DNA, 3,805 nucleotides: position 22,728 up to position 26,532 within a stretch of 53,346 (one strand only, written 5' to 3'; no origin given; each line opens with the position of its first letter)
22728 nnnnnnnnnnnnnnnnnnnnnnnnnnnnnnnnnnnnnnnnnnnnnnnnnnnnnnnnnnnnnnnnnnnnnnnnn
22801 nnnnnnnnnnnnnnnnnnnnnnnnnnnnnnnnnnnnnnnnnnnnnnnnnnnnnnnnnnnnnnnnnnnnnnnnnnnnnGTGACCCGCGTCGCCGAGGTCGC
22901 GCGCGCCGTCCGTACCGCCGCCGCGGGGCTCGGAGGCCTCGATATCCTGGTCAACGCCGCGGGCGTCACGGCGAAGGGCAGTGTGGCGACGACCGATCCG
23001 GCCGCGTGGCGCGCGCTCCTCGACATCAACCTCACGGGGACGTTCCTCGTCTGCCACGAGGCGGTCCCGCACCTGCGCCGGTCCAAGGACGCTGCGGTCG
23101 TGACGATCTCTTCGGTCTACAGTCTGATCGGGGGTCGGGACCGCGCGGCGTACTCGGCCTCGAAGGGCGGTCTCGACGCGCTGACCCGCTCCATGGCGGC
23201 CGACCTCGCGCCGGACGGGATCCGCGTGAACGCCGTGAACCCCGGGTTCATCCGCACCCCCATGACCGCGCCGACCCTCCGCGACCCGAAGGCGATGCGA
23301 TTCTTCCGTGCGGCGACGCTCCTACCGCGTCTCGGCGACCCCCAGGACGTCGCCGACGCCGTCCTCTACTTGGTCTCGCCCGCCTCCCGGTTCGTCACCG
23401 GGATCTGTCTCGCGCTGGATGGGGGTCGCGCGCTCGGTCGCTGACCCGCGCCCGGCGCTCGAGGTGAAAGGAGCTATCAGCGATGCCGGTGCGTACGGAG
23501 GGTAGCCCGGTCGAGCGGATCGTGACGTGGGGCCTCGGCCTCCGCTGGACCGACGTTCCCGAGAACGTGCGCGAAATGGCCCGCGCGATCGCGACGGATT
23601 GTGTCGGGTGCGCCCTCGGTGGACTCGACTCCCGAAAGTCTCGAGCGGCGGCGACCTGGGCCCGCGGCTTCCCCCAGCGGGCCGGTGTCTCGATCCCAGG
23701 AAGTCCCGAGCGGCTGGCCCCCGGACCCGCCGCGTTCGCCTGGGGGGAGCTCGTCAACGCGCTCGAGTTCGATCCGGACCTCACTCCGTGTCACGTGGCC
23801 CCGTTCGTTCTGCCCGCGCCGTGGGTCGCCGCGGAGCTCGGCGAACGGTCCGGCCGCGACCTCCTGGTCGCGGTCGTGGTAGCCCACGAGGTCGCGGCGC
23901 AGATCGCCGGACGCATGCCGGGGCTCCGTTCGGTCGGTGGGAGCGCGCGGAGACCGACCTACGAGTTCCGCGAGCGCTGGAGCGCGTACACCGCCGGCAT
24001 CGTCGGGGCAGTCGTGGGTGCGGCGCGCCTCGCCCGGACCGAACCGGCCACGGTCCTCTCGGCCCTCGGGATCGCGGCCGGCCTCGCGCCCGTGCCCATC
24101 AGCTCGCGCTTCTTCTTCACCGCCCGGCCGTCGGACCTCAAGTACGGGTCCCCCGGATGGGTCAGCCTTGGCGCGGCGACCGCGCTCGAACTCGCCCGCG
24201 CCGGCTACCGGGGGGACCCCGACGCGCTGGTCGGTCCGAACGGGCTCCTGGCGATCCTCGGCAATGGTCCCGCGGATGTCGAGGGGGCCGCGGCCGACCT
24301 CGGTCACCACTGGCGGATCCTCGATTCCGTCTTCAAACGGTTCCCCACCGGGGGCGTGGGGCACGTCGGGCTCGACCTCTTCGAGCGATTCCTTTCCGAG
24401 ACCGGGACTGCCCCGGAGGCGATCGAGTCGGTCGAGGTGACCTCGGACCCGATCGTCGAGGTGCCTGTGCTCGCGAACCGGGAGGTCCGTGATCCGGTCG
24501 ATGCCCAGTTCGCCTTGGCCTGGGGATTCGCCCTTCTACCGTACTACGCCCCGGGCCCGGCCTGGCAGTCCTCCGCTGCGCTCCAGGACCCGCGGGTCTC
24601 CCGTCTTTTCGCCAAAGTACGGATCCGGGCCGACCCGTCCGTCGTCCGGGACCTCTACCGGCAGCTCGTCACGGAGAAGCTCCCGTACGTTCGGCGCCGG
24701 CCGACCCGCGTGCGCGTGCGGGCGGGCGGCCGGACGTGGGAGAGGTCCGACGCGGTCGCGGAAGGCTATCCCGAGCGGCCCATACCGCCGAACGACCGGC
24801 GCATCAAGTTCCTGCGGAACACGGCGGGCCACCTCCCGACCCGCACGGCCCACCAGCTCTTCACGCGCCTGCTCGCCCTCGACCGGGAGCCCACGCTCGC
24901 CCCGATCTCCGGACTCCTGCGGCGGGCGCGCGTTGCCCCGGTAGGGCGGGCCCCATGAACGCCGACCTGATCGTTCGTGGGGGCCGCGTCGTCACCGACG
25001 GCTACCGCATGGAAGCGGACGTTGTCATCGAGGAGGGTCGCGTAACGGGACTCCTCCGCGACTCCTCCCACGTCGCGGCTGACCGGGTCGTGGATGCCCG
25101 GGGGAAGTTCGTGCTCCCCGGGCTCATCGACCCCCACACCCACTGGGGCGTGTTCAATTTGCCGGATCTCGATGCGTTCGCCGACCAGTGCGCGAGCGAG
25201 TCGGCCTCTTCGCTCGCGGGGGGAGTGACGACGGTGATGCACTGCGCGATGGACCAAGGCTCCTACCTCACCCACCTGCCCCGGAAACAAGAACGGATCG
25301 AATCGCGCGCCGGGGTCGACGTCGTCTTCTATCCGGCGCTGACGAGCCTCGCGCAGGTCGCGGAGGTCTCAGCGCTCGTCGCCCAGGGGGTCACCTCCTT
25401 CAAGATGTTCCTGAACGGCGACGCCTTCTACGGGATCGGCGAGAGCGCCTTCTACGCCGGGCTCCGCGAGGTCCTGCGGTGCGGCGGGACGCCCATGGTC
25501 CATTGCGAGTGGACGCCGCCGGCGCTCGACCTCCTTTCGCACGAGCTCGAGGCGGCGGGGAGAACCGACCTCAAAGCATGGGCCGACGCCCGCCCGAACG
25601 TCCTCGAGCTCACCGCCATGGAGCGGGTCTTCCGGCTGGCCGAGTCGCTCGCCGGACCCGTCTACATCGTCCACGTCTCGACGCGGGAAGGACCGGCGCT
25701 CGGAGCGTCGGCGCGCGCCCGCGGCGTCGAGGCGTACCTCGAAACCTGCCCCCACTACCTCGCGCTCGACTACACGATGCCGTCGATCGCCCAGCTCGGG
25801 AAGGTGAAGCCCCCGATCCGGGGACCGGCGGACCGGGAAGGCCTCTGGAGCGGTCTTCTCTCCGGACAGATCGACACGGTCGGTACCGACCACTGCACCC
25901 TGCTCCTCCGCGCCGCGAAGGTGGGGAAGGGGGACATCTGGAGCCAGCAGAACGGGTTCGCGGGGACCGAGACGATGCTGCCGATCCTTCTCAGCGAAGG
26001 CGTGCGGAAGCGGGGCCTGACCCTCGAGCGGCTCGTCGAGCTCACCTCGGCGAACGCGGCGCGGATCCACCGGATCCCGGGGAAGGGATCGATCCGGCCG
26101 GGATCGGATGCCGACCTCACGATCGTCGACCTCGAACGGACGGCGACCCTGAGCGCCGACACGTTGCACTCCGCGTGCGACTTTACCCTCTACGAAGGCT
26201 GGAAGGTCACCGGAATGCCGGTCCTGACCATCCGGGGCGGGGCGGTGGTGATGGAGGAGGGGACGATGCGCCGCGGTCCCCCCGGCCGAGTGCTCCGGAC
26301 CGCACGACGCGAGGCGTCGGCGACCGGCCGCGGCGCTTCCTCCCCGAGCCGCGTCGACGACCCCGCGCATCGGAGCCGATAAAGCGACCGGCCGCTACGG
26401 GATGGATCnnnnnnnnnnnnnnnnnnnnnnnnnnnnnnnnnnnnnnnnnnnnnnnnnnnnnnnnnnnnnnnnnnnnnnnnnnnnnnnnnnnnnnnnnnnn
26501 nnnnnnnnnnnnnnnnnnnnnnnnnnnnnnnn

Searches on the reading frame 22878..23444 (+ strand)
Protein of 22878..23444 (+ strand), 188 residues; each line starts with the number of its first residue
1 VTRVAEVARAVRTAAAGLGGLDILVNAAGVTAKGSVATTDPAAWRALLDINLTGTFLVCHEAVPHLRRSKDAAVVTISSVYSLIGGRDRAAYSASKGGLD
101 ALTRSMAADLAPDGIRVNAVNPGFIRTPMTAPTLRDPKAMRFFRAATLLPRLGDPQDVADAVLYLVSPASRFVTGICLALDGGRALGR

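Call 13: search_protein_families(library=pfam, proteins=[window:22878-23444:+], max_evalue=0.001)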
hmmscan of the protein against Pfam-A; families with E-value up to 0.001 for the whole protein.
window:22878-23444:+ (188 aa): 4 families
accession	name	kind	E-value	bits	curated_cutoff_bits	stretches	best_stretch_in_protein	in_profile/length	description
PF13561.12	adh_short_C2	-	1.8e-52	178.8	27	1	3-183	54-234/236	Enoyl-(Acyl carrier protein) reductase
PF00106.31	adh_short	-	1e-38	133.2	26.6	1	2-134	59-191/195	short chain dehydrogenase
PF08659.16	KR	-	2.3e-08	34.6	22.6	1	5-108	66-165/180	KR domain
PF23441.1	SDR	-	4.4e-08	33.3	27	1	50-184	121-255/258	SDR-like rossmann domain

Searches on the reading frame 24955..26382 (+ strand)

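Call 14: search_protein_families(library=pfam, proteins=[window:24955-26382:+], max_evalue=0.001)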
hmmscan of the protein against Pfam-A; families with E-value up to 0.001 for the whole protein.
window:24955-26382:+ (475 aa): 2 families
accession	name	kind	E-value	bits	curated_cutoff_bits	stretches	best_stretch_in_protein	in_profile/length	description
PF01979.26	Amidohydro_1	-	3.3e-16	59.9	25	1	293-429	231-342/345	Amidohydrolase family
PF07969.17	Amidohydro_3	-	4.7e-16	59.8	29.7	2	352-432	404-471/472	Amidohydrolase family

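Call 28: search_protein_families(library=ncbifam, proteins=[window:24955-26382:+], max_evalue=0.00001)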
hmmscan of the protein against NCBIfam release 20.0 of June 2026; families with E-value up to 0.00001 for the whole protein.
window:24955-26382:+ (475 aa): 50 families (the best 25 are shown)
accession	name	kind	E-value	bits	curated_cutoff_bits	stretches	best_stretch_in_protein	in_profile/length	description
TIGR02033.1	D-hydantoinase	equivalog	6.4e-89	299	393.25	1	6-439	2-443/454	dihydropyrimidinase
NF009941.0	PRK13404.1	subfamily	5e-80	269.5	647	1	2-451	3-463/478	dihydropyrimidinase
NF004839.0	PRK06189.1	equivalog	7.8e-80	268.7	631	1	2-450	2-448/451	allantoinase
TIGR03178.1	allantoinase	equivalog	6.1e-76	256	357.85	1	4-448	1-440/441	allantoinase AllB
NF006559.0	PRK09060.1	equivalog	2.2e-65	220.7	482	1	2-448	4-437/444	dihydroorotase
NF002668.0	PRK02382.1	equivalog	3.4e-64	217.2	452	1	10-448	11-427/436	dihydroorotase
NF058538.1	ergo_util_ErtD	equivalog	1.9e-62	211.6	600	1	4-439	2-435/446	hydantoin-5-propionate amidohydrolase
NF058539.1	ergo_uti2_ErtD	equivalog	1.1e-61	209.2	650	1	4-436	3-433/449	hydantoin-5-propionate amidohydrolase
TIGR00857.1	pyrC_multi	subfamily_domain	3e-59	201.1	279.05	1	18-436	3-412/412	dihydroorotase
NF005960.0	PRK08044.1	equivalog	1.2e-54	185.7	688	1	1-435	1-436/453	allantoinase AllB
NF005751.0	PRK07575.1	equivalog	2.7e-52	177.7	529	1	3-447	3-434/440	dihydroorotase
NF006837.0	PRK09357.1-2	equivalog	9.7e-50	169.4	575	1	6-437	4-426/428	dihydroorotase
NF003271.0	PRK04250.1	equivalog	3.9e-43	147.6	405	2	212-448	180-403/407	dihydroorotase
NF006688.0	PRK09236.1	equivalog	9.2e-42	143.3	535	1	4-448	3-441/444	dihydroorotase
NF006841.0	PRK09357.2-2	equivalog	2.3e-39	135.3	640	1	230-434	217-418/421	dihydroorotase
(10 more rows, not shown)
